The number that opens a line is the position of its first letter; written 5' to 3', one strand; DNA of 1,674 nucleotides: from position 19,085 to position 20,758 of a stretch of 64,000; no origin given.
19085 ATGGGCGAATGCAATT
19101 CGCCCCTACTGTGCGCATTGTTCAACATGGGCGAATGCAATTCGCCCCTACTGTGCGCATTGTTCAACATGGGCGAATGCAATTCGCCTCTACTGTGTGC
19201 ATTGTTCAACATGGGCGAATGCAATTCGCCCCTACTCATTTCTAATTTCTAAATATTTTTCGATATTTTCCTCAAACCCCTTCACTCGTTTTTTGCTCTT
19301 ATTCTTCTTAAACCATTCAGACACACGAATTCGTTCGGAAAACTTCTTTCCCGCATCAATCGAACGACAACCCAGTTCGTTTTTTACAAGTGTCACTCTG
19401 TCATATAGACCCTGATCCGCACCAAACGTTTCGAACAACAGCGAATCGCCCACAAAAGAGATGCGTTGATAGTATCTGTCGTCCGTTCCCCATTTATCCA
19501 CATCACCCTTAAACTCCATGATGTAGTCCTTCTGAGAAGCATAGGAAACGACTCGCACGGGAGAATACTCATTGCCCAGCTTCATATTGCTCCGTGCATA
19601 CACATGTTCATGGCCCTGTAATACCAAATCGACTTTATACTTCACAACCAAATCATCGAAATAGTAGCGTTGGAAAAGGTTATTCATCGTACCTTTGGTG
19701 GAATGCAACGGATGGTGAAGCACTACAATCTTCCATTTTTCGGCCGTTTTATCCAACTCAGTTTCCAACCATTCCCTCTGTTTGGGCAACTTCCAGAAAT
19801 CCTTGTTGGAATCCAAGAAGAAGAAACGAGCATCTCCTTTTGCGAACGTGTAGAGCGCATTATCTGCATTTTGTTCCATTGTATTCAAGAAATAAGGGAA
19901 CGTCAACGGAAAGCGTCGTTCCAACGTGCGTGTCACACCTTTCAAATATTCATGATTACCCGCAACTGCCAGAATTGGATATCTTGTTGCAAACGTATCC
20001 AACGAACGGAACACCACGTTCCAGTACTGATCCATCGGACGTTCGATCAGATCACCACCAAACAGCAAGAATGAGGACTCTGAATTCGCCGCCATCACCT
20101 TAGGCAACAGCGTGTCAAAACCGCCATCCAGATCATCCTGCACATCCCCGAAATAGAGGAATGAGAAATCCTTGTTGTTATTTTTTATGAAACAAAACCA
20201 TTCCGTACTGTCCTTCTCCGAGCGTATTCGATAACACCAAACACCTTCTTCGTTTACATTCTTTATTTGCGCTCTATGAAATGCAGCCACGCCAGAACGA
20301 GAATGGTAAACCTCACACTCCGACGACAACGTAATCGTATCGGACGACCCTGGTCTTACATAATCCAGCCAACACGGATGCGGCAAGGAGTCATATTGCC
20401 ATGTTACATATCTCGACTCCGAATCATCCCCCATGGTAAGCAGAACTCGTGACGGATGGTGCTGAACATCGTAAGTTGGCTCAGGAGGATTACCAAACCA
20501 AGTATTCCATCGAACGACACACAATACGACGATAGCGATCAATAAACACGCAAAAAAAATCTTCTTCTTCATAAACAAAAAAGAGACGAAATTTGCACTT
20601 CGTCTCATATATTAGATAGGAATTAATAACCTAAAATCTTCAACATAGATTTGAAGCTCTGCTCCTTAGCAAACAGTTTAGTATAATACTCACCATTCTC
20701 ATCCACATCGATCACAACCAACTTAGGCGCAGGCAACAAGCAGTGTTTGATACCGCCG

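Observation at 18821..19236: Ten tandem 42-bp units, each with a perfect 8-bp-stem hairpin, between a phosphoesterase gene and the adhesin operon promoter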

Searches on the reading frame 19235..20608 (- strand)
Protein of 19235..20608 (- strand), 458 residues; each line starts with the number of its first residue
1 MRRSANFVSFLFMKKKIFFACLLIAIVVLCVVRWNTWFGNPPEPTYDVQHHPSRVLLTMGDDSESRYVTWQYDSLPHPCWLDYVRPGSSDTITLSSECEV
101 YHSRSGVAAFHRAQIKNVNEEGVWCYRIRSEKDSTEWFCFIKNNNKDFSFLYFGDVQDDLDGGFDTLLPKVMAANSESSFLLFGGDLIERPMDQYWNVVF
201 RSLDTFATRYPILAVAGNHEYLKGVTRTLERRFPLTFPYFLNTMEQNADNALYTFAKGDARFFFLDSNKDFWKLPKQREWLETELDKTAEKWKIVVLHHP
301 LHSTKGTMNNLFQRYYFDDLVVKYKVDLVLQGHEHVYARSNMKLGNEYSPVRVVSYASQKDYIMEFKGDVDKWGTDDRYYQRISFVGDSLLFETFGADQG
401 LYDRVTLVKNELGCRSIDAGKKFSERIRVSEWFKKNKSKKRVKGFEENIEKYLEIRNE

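Call 9: search_protein_families(library=pfam, proteins=[window:19235-20608:-])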
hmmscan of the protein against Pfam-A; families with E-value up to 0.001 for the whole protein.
window:19235-20608:- (458 aa): 2 families
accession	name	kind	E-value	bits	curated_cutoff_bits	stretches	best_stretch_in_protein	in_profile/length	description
PF00149.33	Metallophos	-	3.9e-17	63.8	21.5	1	149-337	2-191/191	Calcineurin-like phosphoesterase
PF16656.11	Pur_ac_phosph_N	-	1.6e-05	25.8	30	1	52-140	1-91/93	Purple acid Phosphatase, N-terminal domain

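Call 12: find_encoding_contigs(protein=window:19235-20608:-, flank=4000, max_places=10)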
Protein window:19235-20608:- (458 aa): no gene with exactly this product is on record in the collection.

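Call 17: find_homologous_proteins(query=window:19235-20608:-, max_evalue=1e-50)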
Query window:19235-20608:- (458 aa): 868 proteins with E <= 1e-50 among 4656 candidates; the best 120 are listed.
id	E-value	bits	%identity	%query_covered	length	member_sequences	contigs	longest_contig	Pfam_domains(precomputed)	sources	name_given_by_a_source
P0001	0.0e+0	1081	100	100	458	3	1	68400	PF00149.34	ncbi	-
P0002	2.5e-189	648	64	96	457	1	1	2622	PF00149.34,PF16656.12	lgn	-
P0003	2.4e-173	595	59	92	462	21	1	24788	PF00149.34,PF16656.12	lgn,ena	-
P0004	2.2e-172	592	59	92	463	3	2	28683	PF00149.34,PF16656.12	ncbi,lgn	-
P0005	3.8e-171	588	58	95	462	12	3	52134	PF00149.34,PF16656.12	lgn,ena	-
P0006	3.1e-170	585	56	97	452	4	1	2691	PF00149.34,PF16656.12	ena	-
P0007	5.3e-167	574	57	97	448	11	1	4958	PF00149.34,PF16656.12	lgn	-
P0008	9.2e-166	570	57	94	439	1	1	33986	PF00149.34,PF16656.12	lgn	-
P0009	2.0e-164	566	56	92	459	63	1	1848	PF00149.34,PF16656.12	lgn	-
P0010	2.9e-163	562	55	97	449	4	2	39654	PF00149.34,PF16656.12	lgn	-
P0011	5.1e-163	561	58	92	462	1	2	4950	PF00149.34,PF16656.12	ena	-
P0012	7.7e-163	561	57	96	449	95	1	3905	PF00149.34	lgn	-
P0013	2.3e-162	559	58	92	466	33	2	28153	PF00149.34,PF16656.12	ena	-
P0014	2.0e-161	556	55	97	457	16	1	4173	PF00149.34,PF16656.12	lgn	-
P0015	1.7e-160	553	57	92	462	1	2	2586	PF00149.34,PF16656.12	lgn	-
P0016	3.9e-160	552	57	92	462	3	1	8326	PF00149.34,PF16656.12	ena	-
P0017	3.4e-158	545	53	97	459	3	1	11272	PF00149.34,PF16656.12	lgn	-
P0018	1.1e-157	544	57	92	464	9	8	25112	PF00149.34,PF16656.12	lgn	-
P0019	2.4e-157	542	55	96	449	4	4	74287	PF00149.34,PF16656.12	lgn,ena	-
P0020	7.1e-156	538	54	97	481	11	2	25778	PF00149.34,PF16656.12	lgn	-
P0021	2.7e-149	516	53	96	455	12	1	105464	PF00149.34,PF16656.12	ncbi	-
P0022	4.5e-146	505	52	96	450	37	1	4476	PF00149.34,PF16656.12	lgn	-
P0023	1.8e-144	500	57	86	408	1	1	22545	PF00149.34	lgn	-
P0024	1.9e-144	500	49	98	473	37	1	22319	PF00149.34,PF16656.12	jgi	jgi:predicted phosphohydrolase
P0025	2.3e-144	500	57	86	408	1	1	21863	PF00149.34,PF16656.12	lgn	-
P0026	9.5e-144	498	56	86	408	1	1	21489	PF00149.34,PF16656.12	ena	-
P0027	2.2e-142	493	56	86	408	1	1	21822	PF00149.34,PF16656.12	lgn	-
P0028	9.3e-142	491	51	95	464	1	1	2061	PF00149.34,PF16656.12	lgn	-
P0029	3.6e-141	489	50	97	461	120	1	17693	PF00149.34,PF16656.12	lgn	-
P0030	6.7e-139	482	50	96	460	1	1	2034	PF00149.34,PF16656.12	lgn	-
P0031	1.6e-138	480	50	95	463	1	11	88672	PF00149.34,PF16656.12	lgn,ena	-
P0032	4.0e-132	459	48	95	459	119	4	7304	PF00149.34,PF16656.12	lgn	-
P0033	8.4e-118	412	45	96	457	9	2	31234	PF00149.34,PF16656.12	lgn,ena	-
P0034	2.1e-115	404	43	96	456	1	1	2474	PF00149.34,PF16656.12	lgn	-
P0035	4.2e-113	397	43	92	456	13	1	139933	PF00149.34,PF16656.12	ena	-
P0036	1.6e-112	395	43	96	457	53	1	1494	PF00149.34,PF16656.12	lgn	-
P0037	1.1e-111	392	42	96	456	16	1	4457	PF00149.34,PF16656.12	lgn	-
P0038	1.3e-110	388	42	96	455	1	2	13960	PF00149.34,PF16656.12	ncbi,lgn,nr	ncbi:MAG: metallophosphoesterase [Paludibacteraceae bacterium]|nr:metallophosphoesterase [Paludibact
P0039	1.3e-110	388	41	96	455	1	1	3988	PF00149.34,PF16656.12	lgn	-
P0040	2.8e-110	387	43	96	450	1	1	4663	PF00149.34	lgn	-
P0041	3.5e-110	387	43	96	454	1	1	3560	PF00149.34,PF16656.12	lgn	-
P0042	4.0e-110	387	43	97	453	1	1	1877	PF00149.34,PF16656.12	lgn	-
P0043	7.4e-110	386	42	96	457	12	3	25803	PF00149.34,PF16656.12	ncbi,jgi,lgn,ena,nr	ncbi:MAG TPA: metallophosphoesterase family protein [Paludibacteraceae bacterium]|nr:metallophosphoe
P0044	8.4e-110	386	41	96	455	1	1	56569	PF00149.34,PF16656.12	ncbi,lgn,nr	ncbi:MAG: metallophosphoesterase [Paludibacteraceae bacterium]|nr:metallophosphoesterase [Paludibact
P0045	1.5e-109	385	41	96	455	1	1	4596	PF00149.34,PF16656.12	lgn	-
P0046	3.0e-109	384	44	95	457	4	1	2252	PF00149.34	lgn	-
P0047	3.1e-109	384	44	92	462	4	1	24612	PF00149.34,PF16656.12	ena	-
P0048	3.4e-109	384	41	93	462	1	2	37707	PF00149.34,PF16656.12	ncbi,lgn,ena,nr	ncbi:MAG: metallophosphoesterase family protein [Paludibacteraceae bacterium]|nr:metallophosphoester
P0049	2.1e-108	381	44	95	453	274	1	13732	PF00149.34,PF16656.12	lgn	-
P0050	3.3e-108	380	43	91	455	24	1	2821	PF00149.34,PF16656.12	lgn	-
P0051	5.0e-108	380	44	95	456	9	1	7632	PF00149.34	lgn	-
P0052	4.3e-107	377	44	96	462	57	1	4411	PF00149.34,PF16656.12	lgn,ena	-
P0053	4.8e-107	377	43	97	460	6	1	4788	PF00149.34,PF16656.12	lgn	-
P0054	9.6e-107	376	42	96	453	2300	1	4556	PF00149.34,PF16656.12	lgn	-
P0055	1.2e-106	375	44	96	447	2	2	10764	PF00149.34,PF16656.12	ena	-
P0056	3.2e-106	374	44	93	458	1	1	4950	PF00149.34,PF16656.12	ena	-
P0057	4.5e-106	373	43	96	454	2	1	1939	PF00149.34,PF16656.12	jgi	-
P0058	6.2e-106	373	44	92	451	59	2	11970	PF00149.34,PF16656.12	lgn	-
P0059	1.1e-105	372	43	96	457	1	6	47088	PF00149.34,PF16656.12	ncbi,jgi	jgi:predicted phosphodiesterase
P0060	1.5e-105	372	43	96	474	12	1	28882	PF00149.34,PF16656.12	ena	-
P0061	1.8e-105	371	42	94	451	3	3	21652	PF00149.34,PF16656.12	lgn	-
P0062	1.9e-105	371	42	94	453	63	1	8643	PF00149.34,PF16656.12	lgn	-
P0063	2.4e-105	371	44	94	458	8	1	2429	PF00149.34,PF16656.12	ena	-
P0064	2.6e-105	371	42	96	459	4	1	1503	PF00149.34,PF16656.12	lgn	-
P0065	2.6e-105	371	44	93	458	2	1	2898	PF00149.34,PF16656.12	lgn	-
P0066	3.7e-105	370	43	96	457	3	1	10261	PF00149.34,PF16656.12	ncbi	-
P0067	4.2e-105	370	43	96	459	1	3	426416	PF00149.34,PF16656.12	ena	-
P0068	6.6e-105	370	41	96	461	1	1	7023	PF00149.34,PF16656.12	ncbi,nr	ncbi:MAG: metallophosphoesterase family protein [Prevotella sp.]|nr:metallophosphoesterase family pr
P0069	1.1e-104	369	42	96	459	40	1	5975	PF12850.13,PF00149.34,PF16656.12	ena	-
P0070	1.5e-104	368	43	96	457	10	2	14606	PF00149.34,PF16656.12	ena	-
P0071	1.7e-104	368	43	96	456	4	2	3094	PF00149.34,PF16656.12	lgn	-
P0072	1.7e-104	368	42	92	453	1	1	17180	PF00149.34,PF16656.12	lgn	-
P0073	2.2e-104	368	43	96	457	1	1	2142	PF00149.34,PF16656.12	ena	-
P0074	2.8e-104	367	42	96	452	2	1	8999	PF00149.34,PF16656.12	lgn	-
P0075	3.3e-104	367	42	96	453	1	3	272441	PF00149.34,PF16656.12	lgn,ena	-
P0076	3.5e-104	367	44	93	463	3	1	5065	PF00149.34,PF16656.12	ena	-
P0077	3.5e-104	367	43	96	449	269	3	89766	PF00149.34,PF16656.12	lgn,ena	-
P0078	3.5e-104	367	43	93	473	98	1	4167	PF00149.34,PF16656.12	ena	-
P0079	4.2e-104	367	43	96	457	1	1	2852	PF00149.34,PF16656.12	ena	-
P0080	4.3e-104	367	41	97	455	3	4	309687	PF00149.34,PF16656.12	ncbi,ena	-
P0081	5.3e-104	367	43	93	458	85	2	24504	PF00149.34,PF16656.12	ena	-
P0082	5.7e-104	366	42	95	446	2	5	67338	PF00149.34,PF16656.12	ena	-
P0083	6.5e-104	366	42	96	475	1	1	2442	PF00149.34,PF16656.12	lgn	-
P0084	6.6e-104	366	43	94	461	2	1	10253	PF00149.34,PF16656.12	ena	-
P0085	7.3e-104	366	41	97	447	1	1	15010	PF00149.34,PF16656.12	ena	-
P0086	8.9e-104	366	43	96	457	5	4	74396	PF00149.34,PF16656.12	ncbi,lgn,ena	-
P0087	9.3e-104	366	41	96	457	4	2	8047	PF00149.34,PF16656.12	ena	-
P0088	9.3e-104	366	43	93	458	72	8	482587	PF00149.34,PF16656.12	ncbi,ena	-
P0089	9.3e-104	366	43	92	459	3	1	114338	PF00149.34,PF16656.12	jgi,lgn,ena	-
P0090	9.5e-104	366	43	94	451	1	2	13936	PF00149.34,PF16656.12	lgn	-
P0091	9.7e-104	366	41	93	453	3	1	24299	PF00149.34,PF16656.12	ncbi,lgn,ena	-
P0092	1.0e-103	366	43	96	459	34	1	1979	PF00149.34,PF16656.12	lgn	-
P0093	1.1e-103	366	42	92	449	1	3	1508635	PF00149.34,PF16656.12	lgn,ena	-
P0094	1.1e-103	366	42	95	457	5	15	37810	PF00149.34,PF16656.12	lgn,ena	-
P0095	1.3e-103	365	41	99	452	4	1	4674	PF00149.34,PF16656.12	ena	-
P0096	1.5e-103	365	43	96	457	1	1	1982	PF00149.34,PF16656.12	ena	-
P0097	1.6e-103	365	44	92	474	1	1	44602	PF00149.34,PF16656.12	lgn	-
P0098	1.7e-103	365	42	93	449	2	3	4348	PF00149.34,PF16656.12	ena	-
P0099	2.3e-103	364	43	93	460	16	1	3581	PF00149.34,PF16656.12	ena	-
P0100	2.4e-103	364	40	96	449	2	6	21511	PF00149.34,PF16656.12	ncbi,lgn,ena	-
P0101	2.6e-103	364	44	92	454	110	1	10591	PF00149.34,PF16656.12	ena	-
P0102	2.7e-103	364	42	97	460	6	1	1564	PF00149.34,PF16656.12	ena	-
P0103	2.7e-103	364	43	93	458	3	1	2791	PF00149.34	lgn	-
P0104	3.1e-103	364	42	96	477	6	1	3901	PF00149.34,PF16656.12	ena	-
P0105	5.4e-103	363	43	96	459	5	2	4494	PF00149.34,PF16656.12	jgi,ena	jgi:predicted phosphodiesterase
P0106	6.3e-103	363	42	96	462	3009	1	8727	PF00149.34,PF16656.12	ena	-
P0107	6.6e-103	363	42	94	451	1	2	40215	PF00149.34,PF16656.12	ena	-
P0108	7.3e-103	363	43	92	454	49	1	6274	PF00149.34,PF16656.12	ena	-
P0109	7.3e-103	363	42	96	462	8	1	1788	PF00149.34,PF16656.12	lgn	-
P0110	7.6e-103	363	43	95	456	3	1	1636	PF00149.34,PF16656.12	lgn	-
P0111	8.1e-103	363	43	93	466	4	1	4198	PF00149.34,PF16656.12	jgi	-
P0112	9.4e-103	362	40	95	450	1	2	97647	PF00149.34,PF16656.12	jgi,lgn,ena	-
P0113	9.5e-103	362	41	92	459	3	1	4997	PF00149.34,PF16656.12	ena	-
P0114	1.0e-102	362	41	96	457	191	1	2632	PF00149.34,PF16656.12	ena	-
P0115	1.0e-102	362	42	94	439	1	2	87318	PF00149.34,PF16656.12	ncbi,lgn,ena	-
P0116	1.2e-102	362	42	97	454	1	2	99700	PF00149.34,PF16656.12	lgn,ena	-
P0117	1.3e-102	362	43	94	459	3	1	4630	PF00149.34,PF16656.12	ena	-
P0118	1.5e-102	362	43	93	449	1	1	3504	PF00149.34,PF16656.12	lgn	-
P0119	1.6e-102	362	43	92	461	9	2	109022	PF00149.34,PF16656.12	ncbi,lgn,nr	ncbi:MAG: metallophosphoesterase family protein [Muribaculaceae bacterium]|nr:metallophosphoesterase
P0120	1.7e-102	362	43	93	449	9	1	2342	PF00149.34,PF16656.12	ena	-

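Call 18: list_cluster_members(proteins=[P0001, P0002, P0003, P0004, P0005])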
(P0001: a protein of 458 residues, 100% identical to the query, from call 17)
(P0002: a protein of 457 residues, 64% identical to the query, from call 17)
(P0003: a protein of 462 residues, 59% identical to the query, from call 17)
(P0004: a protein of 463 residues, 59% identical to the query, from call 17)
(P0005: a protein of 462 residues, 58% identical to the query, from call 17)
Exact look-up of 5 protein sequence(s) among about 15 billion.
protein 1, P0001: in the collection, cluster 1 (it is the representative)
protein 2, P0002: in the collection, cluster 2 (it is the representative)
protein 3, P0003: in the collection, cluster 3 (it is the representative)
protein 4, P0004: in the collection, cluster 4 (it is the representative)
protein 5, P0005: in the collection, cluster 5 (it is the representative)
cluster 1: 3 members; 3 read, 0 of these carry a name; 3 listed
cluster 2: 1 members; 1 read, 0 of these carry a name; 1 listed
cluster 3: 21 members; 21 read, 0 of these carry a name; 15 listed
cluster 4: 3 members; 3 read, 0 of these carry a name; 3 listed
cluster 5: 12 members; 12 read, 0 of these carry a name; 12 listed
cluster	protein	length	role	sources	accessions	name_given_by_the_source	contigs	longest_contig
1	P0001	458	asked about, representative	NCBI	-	-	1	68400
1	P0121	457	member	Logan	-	-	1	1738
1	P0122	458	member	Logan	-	-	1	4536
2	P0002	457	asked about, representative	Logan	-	-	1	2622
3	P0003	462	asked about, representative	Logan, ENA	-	-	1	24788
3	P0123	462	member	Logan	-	-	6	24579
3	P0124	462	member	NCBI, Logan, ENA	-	-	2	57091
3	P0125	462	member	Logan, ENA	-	-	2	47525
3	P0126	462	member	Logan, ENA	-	-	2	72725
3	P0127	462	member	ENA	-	-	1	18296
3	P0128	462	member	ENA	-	-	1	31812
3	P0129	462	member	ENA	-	-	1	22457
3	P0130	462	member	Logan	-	-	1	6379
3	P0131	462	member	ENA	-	-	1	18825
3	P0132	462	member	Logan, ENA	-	-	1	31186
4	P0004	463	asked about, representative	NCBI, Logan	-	-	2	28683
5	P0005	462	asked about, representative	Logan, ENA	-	-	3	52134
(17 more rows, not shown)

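Call 19: find_encoding_contigs(protein=P0122, flank=5000)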
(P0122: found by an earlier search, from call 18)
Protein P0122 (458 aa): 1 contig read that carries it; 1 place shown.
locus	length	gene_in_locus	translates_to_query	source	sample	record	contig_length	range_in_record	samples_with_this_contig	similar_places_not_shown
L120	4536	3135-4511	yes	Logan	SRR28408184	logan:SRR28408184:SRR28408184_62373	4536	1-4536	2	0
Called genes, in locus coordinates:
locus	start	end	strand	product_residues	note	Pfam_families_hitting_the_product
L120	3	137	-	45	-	?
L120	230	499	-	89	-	PF00166:Cpn10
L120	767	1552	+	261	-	PF00106:adh_short, PF08659:KR, PF13561:adh_short_C2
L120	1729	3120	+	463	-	PF02784:Orn_Arg_deC_N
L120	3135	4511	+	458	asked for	PF16656:Pur_ac_phosph_N (faint), PF00149:Metallophos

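Call 20: find_encoding_contigs(protein=P0121, flank=5000)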
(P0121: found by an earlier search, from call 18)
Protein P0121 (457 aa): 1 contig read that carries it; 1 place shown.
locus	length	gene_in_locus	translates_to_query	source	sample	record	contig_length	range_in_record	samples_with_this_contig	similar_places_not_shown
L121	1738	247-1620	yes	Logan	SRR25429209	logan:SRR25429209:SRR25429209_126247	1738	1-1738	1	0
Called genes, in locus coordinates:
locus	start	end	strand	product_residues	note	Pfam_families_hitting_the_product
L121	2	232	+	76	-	?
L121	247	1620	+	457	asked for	PF00149:Metallophos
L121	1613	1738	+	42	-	?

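Call 21: find_encoding_contigs(protein=P0001, flank=10000)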
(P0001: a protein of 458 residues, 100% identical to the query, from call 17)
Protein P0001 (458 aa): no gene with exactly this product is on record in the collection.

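Call 60: find_encoding_contigs(protein=P0004, flank=6000, max_places=2)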
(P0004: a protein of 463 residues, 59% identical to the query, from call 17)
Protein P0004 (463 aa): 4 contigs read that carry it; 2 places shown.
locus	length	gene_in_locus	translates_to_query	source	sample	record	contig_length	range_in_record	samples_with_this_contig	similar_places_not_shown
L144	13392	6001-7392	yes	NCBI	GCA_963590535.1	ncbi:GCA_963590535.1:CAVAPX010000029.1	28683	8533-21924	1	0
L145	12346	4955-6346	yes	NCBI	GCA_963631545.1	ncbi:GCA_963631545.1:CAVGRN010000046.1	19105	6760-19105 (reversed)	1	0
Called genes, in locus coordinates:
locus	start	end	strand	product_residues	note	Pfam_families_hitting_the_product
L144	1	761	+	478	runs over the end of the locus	PF03349:Toluene_X (weak)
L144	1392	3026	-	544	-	PF00118:Cpn60_TCP1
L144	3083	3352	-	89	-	PF00166:Cpn10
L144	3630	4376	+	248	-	PF00106:adh_short, PF08659:KR, PF13561:adh_short_C2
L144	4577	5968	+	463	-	PF02784:Orn_Arg_deC_N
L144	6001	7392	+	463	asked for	PF16656:Pur_ac_phosph_N (weak), PF00149:Metallophos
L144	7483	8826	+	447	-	PF00206:Lyase_1, PF08328:ASL_C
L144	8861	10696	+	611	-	PF00664:ABC_membrane, PF00005:ABC_tran, PF02463:SMC_N (faint)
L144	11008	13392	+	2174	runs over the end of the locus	PF13585:CHU_C (faint)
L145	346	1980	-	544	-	PF00118:Cpn60_TCP1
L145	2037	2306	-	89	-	PF00166:Cpn10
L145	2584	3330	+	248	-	PF00106:adh_short, PF08659:KR, PF13561:adh_short_C2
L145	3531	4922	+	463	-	PF02784:Orn_Arg_deC_N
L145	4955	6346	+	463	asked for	PF16656:Pur_ac_phosph_N (weak), PF00149:Metallophos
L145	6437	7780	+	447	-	PF00206:Lyase_1, PF08328:ASL_C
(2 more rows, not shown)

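Call 61: find_encoding_contigs(protein=P0003, flank=6000, max_places=2)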
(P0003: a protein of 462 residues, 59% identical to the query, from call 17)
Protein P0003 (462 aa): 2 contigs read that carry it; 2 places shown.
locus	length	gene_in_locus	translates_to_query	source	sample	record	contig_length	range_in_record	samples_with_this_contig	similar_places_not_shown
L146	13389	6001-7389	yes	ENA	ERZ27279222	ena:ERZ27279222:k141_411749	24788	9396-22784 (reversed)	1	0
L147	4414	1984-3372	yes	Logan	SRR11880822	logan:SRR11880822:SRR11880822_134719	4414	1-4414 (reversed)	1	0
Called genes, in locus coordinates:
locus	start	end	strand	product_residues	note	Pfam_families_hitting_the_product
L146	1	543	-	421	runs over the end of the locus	PF13173:AAA_14, PF13635:DUF4143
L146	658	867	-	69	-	-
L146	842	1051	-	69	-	PF13151:DUF3990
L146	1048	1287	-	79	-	PF12668:DUF3791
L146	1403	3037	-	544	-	PF00118:Cpn60_TCP1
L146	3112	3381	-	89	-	PF00166:Cpn10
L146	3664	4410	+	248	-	PF00106:adh_short, PF08659:KR, PF13561:adh_short_C2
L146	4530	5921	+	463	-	PF02784:Orn_Arg_deC_N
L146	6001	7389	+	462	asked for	PF16656:Pur_ac_phosph_N, PF00149:Metallophos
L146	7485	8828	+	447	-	PF00206:Lyase_1, PF08328:ASL_C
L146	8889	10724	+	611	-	PF00664:ABC_membrane, PF02463:SMC_N (faint), PF00005:ABC_tran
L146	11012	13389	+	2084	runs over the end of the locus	-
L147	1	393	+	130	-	?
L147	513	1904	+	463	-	PF02784:Orn_Arg_deC_N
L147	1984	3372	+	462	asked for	PF16656:Pur_ac_phosph_N, PF00149:Metallophos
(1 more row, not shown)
